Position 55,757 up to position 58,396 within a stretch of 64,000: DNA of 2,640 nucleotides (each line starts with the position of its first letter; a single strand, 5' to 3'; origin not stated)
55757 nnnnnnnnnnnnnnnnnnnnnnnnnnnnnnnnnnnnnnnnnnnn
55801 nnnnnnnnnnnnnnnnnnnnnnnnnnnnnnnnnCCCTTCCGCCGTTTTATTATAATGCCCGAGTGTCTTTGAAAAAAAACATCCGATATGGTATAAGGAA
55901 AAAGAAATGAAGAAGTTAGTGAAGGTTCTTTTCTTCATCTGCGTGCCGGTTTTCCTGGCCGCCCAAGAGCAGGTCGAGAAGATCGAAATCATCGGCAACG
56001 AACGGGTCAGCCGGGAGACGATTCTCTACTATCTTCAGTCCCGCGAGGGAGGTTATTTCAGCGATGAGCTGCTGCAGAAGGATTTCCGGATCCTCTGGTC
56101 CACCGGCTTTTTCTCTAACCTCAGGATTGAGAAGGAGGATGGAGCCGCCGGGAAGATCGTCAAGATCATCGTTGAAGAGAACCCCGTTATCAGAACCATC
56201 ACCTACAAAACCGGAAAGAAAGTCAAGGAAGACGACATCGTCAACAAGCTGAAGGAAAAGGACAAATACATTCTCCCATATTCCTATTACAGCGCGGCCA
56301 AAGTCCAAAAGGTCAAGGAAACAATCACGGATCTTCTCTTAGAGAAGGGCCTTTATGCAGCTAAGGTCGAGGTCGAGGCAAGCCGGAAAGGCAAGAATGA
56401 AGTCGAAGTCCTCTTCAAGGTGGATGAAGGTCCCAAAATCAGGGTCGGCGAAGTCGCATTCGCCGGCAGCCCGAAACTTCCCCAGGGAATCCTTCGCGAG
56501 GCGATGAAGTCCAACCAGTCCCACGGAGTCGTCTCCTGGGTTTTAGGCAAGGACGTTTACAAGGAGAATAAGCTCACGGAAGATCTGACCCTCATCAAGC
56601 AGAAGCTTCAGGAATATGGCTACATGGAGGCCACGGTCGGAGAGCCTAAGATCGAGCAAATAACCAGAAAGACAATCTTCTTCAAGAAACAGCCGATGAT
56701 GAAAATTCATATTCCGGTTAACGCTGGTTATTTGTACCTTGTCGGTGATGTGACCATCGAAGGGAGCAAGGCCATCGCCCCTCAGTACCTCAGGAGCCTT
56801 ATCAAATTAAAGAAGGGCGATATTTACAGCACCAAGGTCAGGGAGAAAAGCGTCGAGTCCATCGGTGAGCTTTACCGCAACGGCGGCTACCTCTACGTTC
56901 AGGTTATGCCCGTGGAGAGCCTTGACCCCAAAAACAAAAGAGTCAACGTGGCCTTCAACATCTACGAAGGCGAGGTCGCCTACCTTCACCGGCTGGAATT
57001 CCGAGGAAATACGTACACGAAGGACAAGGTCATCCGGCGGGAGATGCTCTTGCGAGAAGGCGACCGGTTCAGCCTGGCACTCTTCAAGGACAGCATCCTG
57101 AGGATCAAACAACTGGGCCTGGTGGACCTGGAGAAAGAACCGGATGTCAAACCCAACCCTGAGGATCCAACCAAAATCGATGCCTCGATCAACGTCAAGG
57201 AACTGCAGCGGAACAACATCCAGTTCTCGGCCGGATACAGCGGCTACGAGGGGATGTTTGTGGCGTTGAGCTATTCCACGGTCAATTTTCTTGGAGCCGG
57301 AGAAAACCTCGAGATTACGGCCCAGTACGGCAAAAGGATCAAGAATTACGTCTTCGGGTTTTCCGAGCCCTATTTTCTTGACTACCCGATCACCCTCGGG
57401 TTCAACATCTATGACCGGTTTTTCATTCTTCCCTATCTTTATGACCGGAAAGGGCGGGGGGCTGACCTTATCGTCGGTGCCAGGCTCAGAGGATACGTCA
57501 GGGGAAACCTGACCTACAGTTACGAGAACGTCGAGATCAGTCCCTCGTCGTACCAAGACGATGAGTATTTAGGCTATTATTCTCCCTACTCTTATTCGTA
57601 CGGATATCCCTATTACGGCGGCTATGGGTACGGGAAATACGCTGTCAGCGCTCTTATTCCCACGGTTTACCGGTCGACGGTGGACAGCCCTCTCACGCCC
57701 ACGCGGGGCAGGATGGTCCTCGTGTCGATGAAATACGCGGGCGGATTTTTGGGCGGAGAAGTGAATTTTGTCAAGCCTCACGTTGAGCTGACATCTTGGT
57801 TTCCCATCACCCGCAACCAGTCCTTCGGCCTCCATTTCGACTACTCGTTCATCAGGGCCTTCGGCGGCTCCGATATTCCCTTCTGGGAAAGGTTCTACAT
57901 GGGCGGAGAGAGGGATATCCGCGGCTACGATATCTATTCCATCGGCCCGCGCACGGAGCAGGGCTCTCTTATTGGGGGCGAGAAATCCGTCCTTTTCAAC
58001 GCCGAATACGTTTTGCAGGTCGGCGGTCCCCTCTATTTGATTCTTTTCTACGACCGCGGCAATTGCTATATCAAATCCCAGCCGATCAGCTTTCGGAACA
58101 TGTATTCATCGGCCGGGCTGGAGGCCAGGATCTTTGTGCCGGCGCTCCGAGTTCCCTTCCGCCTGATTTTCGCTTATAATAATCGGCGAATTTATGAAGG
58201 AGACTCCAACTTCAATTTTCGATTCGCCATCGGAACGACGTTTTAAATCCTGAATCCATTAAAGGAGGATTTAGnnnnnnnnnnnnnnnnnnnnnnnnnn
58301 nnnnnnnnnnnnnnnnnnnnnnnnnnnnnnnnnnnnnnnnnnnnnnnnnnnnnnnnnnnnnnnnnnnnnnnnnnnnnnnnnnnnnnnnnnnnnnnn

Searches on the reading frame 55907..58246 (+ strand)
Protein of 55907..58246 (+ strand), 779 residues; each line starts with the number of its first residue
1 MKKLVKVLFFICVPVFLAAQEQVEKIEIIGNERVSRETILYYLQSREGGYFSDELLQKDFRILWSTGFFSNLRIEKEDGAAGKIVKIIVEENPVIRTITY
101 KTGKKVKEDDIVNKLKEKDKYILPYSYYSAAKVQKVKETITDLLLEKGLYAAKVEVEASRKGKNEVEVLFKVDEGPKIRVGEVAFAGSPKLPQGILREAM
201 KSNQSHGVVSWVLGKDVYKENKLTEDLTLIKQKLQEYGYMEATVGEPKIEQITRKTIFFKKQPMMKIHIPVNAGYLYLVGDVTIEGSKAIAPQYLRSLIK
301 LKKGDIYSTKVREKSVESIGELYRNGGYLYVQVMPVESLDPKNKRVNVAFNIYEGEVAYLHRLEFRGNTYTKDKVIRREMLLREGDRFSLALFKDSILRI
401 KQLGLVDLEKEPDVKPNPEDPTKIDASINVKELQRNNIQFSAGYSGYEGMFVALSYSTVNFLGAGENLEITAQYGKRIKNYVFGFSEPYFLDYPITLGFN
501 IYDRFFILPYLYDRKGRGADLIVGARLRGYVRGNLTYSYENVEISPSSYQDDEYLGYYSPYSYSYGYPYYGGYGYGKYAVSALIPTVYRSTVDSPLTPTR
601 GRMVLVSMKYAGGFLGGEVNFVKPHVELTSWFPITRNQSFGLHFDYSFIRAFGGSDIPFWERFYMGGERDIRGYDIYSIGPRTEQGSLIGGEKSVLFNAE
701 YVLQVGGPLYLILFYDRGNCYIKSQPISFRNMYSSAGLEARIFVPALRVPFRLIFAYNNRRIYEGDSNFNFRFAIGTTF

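Call 64: search_protein_families(library=pfam, proteins=[window:55907-58246:+], max_evalue=0.00001)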
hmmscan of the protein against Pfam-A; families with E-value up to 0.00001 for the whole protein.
window:55907-58246:+ (779 aa): 2 families
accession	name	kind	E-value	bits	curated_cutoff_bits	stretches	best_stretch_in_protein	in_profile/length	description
PF07244.20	POTRA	-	3.5e-53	178.7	21.3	5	277-355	1-79/79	Surface antigen variable number repeat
PF01103.29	Omp85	-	1.8e-46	159.6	24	1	460-779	1-325/325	Omp85 superfamily domain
